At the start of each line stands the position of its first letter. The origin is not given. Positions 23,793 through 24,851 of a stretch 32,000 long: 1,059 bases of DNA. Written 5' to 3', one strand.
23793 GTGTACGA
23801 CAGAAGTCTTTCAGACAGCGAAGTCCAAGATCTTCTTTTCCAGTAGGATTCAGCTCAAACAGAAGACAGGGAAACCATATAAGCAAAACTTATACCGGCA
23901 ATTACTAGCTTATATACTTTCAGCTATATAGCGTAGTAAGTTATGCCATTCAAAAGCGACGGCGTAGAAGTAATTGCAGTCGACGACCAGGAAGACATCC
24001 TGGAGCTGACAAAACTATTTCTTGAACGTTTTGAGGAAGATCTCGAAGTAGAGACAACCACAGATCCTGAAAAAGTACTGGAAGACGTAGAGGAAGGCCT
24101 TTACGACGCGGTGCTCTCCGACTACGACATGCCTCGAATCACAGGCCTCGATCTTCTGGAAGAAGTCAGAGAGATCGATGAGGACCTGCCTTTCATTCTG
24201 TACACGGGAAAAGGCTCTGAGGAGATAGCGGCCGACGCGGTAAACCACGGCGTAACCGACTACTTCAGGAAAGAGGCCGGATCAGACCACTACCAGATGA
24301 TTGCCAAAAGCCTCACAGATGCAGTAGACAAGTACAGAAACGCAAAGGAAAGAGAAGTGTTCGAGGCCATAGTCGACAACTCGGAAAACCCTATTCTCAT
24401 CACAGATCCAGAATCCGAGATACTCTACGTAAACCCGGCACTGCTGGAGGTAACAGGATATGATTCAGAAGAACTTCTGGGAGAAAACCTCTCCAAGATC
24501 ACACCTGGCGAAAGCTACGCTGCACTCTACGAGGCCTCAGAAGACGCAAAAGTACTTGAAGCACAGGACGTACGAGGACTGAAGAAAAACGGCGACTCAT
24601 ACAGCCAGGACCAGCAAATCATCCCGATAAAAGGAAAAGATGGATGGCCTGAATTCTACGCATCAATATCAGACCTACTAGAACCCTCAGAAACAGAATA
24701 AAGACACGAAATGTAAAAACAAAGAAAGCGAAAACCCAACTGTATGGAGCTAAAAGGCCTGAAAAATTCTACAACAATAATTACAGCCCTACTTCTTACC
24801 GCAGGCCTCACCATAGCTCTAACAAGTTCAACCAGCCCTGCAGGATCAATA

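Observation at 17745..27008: Cluster of three paralogous secreted triple-LamG proteins with an embedded REC-PAS regulator: candidate surface-interaction system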

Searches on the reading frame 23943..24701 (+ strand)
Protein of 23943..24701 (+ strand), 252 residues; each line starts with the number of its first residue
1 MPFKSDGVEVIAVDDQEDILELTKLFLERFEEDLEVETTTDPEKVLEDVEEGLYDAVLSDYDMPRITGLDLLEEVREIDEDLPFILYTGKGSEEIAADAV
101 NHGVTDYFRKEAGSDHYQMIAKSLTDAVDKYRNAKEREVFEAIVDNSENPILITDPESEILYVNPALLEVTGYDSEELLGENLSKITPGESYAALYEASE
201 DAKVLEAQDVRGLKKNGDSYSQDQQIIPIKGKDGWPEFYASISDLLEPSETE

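Call 4: search_protein_families(library=pfam, proteins=[window:23943-24701:+], max_evalue=0.01)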
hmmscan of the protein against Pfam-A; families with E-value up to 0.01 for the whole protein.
window:23943-24701:+ (252 aa): 7 families
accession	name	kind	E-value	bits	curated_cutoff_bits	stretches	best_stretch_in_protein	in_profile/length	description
PF00072.30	Response_reg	-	3.1e-21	76.1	30.2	1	10-115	1-104/111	Response regulator receiver domain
PF13426.13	PAS_9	-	1.5e-11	44.9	27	1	149-234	2-89/103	PAS domain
PF00989.32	PAS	-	2.8e-10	40.6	22.6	1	140-202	3-69/113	PAS fold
PF13188.13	PAS_8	-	2e-09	37.5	21.8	1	140-187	3-51/65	PAS domain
PF08448.16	PAS_4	-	6.3e-07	30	23.1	1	144-208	1-63/110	PAS fold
PF08447.18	PAS_3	-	0.00017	22.3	25.6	1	160-240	1-86/89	PAS fold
PF03709.21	OKR_DC_1_N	-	0.0015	19.2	29.3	0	28-131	11-111/111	Orn/Lys/Arg decarboxylase, N-terminal domain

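Call 5: search_protein_families(library=ncbifam, proteins=[window:23943-24701:+], max_evalue=0.01)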
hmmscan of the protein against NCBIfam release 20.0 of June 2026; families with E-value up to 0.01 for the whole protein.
window:23943-24701:+ (252 aa): 85 families (the best 25 are shown)
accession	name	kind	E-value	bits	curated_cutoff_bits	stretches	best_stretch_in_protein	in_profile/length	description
NF047793.1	ResRegPgtA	equivalog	8.3e-17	61.1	650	1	6-126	4-123/414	two-component system response regulator PgtA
NF052313.1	T9SS_RR_PorX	equivalog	6.1e-15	55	300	1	9-113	2-104/513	T9SS response regulator signal transducer PorX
NF041946.1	LuxO_transreg_Vib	equivalog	3.1e-14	52.6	800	1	13-131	2-119/463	quorum-sensing sigma-54 dependent transcriptional regulator LuxO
NF006900.1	PRK09390.1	equivalog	4.7e-14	52.4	255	1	8-138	5-134/203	response regulator FixJ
NF010076.0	PRK13557.1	subfamily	6.2e-14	51.3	631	2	121-186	13-81/540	histidine kinase famiy protein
TIGR00229.1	sensory_box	domain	1.3e-13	51.2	22.9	1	135-222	2-93/126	PAS domain S-box protein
NF053512.1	nitric_RR_NosR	exception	2.4e-13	49.9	400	1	10-146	1-133/422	response regulator c-di-GMP phosphodiesterase, NosR family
NF045675.1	PhdiestaseDibA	equivalog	7.4e-13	47.7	980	1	132-244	72-188/623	phosphodiesterase DibA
NF051870.1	NAssimRespRegNtrX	equivalog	1.3e-12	47.3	600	1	9-132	3-126/452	nitrogen assimilation response regulator NtrX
NF051850.1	RespRegRprY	equivalog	1.6e-11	44.1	370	1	8-129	5-124/234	response regulator transcription factor RprY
TIGR01818.1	ntrC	equivalog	9.6e-11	41.1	558.6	1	12-134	3-124/463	nitrogen regulation protein NR(I)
NF045505.1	RR_RssB_Pseudo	equivalog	1.9e-10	40.4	700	1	10-145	8-139/394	two-component system response regulator RssB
NF011695.0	PRK15115.1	equivalog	3.7e-10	39.2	763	1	8-147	7-141/445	two-component system response regulator GlrR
TIGR02938.1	nifL_nitrog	equivalog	4.4e-10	38.7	242.45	1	138-234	4-103/494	nitrogen fixation negative regulator NifL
TIGR02154.1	PhoB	equivalog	4.4e-09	36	296.2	1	9-111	4-106/226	phosphate regulon transcriptional regulator PhoB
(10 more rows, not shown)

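Call 29: find_homologous_proteins(query=window:23943-24701:+, max_evalue=1e-10)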
Query window:23943-24701:+ (252 aa): 196 proteins with E <= 1e-10 among 2171 candidates; the best 120 are listed.
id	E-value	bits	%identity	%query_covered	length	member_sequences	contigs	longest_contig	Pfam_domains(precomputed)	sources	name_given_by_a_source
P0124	2.1e-156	537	100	100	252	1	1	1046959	PF13426.14,PF13188.14,PF08448.17,PF00989.32,PF00072.31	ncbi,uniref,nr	ncbi:response regulator [Candidatus Nanohalovita haloferacivicina]|uniref:response regulator n=1 Tax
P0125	1.1e-104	367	71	98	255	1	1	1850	PF08447.19,PF13426.14,PF13188.14,PF08448.17,PF00989.32,PF00072.31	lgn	-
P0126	5.6e-91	322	61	97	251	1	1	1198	PF13426.14,PF13188.14,PF08448.17,PF00989.32,PF00072.31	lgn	-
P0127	2.2e-89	317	61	97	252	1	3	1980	PF08447.19,PF13426.14,PF13188.14,PF08448.17,PF00989.32,PF00072.31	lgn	-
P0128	8.1e-88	312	60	98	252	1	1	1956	PF08447.19,PF13426.14,PF13188.14,PF08448.17,PF00989.32,PF00072.31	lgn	-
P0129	9.6e-88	312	59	97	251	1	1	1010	PF08447.19,PF13426.14,PF13188.14,PF08448.17,PF00989.32,PF00072.31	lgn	-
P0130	4.6e-87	310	60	98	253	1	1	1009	PF13426.14,PF13188.14,PF08448.17,PF00989.32,PF00072.31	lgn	-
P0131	5.7e-87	309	60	97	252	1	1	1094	PF08447.19,PF13426.14,PF13188.14,PF08448.17,PF00989.32,PF00072.31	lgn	-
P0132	1.8e-86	308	60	98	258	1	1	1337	PF08447.19,PF13426.14,PF13188.14,PF08448.17,PF00989.32,PF00072.31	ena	-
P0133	5.0e-86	306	58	97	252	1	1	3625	PF08447.19,PF13426.14,PF13188.14,PF08448.17,PF00989.32,PF00072.31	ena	-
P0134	6.8e-84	299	57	97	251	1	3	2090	PF08447.19,PF13426.14,PF13188.14,PF08448.17,PF00989.32,PF00072.31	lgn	-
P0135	3.8e-81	290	56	97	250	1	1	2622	PF13426.14,PF13188.14,PF08448.17,PF00989.32,PF00072.31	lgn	-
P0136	8.3e-81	289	55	98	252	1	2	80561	PF08447.19,PF13426.14,PF13188.14,PF08448.17,PF00989.32,PF00072.31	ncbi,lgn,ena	-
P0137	2.3e-79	284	57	98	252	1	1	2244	PF13426.14,PF13188.14,PF08448.17,PF00989.32,PF00072.31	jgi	jgi:PAS domain S-box-containing protein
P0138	3.0e-75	271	51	96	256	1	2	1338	PF08447.19,PF13426.14,PF13188.14,PF08448.17,PF00989.32,PF00072.31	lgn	-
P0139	1.3e-73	266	63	79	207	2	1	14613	PF08447.19,PF13426.14,PF13188.14,PF08448.17,PF00989.32,PF00072.31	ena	-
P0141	1.9e-68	249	49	97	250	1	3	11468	PF13426.14,PF13188.14,PF08448.17,PF00989.32,PF00072.31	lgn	-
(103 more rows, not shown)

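Call 30: find_encoding_contigs(protein=P0136, flank=10000, max_places=2)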
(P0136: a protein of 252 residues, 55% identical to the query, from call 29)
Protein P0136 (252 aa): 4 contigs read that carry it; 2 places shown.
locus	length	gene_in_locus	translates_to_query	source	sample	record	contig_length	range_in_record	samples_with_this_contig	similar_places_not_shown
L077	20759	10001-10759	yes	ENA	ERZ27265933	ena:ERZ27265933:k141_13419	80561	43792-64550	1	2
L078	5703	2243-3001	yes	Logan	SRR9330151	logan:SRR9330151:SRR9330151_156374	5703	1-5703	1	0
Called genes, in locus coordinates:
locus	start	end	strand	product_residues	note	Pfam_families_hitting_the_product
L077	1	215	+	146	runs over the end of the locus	PF01282:Ribosomal_S24e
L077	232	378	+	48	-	PF01599:Ribosomal_S27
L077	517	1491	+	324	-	PF00814:TsaD, PF22521:HypF_C_2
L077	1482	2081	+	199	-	PF01300:Sua5_yciO_yrdC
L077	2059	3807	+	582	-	PF00999:Na_H_Exchanger, PF02254:TrkA_N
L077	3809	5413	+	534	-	PF00999:Na_H_Exchanger, PF02254:TrkA_N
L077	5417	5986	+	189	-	PF01163:RIO1, PF00069:Pkinase, PF06293:Kdo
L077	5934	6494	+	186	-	PF00565:SNase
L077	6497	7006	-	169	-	-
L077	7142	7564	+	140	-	PF08069:Ribosomal_S13_N, PF00312:Ribosomal_S15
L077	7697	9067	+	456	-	PF01368:DHH, PF21763:DHH_CID, PF02272:DHHA1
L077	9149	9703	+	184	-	PF01015:Ribosomal_S3Ae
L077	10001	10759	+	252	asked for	PF00072:Response_reg, PF00989:PAS, PF13188:PAS_8, PF08448:PAS_4, PF13426:PAS_9, PF08447:PAS_3 (faint)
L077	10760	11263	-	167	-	PF01625:PMSR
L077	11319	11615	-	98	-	-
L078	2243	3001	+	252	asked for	PF00072:Response_reg, PF00989:PAS, PF13188:PAS_8, PF08448:PAS_4, PF13426:PAS_9, PF08447:PAS_3 (faint)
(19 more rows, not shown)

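Call 31: find_encoding_contigs(protein=P0141, flank=10000, max_places=2)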
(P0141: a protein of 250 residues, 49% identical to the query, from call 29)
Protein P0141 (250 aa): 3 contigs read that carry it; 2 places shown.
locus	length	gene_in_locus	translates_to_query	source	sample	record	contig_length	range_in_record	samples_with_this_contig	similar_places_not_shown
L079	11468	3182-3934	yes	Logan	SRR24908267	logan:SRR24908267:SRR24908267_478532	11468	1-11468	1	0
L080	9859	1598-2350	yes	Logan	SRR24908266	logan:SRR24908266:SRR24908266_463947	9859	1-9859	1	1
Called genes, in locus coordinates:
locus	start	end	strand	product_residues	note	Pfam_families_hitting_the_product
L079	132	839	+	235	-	-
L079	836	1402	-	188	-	PF08774:VRR_NUC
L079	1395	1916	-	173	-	-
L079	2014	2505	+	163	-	-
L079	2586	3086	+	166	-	-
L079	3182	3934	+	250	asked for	PF00072:Response_reg, PF00989:PAS, PF13188:PAS_8 (weak), PF08448:PAS_4 (weak), PF13426:PAS_9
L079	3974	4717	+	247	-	-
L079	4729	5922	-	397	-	PF01926:MMR_HSR1, PF02421:FeoB_N (faint), PF08438:YGR210-like_G4, PF02824:TGS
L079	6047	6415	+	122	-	PF13811:DUF4186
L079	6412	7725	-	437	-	PF13393:tRNA-synt_His, PF00587:tRNA-synt_2b, PF03129:HGTP_anticodon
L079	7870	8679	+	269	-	-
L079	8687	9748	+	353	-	-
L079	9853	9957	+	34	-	-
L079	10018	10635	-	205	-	PF01569:PAP2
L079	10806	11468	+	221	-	?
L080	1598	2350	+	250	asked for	PF00072:Response_reg, PF00989:PAS, PF13188:PAS_8 (weak), PF08448:PAS_4 (weak), PF13426:PAS_9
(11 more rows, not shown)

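Call 32: find_encoding_contigs(protein=P0139, flank=10000, max_places=2)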
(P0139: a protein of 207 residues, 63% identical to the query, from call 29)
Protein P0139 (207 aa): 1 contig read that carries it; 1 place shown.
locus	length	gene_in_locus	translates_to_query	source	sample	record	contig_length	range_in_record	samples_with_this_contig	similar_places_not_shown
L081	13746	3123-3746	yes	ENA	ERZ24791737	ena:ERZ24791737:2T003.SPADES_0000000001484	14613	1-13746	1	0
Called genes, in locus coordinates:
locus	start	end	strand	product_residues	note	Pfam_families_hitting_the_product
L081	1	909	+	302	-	?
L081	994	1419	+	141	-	-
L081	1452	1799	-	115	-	PF01329:Pterin_4a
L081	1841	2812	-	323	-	PF07521:RMMBL (faint)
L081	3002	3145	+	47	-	-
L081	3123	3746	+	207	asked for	PF00072:Response_reg, PF00989:PAS, PF13188:PAS_8 (weak), PF08448:PAS_4, PF13426:PAS_9, PF08447:PAS_3 (faint)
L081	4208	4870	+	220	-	PF03853:YjeF_N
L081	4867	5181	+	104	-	PF00884:Sulfatase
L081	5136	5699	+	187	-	PF02784:Orn_Arg_deC_N, PF00278:Orn_DAP_Arg_deC (weak)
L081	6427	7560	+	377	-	PF02475:TRM5-TYW2_MTfase (faint), PF05175:MTS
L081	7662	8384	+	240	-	-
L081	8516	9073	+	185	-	PF00890:FAD_binding_2 (faint), PF01134:GIDA (faint), PF01266:DAO (faint), PF03486:HI0933_like (faint), PF07992:Pyr_redox_2, PF13738:Pyr_redox_3 (faint)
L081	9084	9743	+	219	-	PF00702:Hydrolase, PF12710:HAD (weak), PF13419:HAD_2, PF13242:Hydrolase_like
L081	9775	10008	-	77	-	-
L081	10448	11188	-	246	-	PF01497:Peripla_BP_2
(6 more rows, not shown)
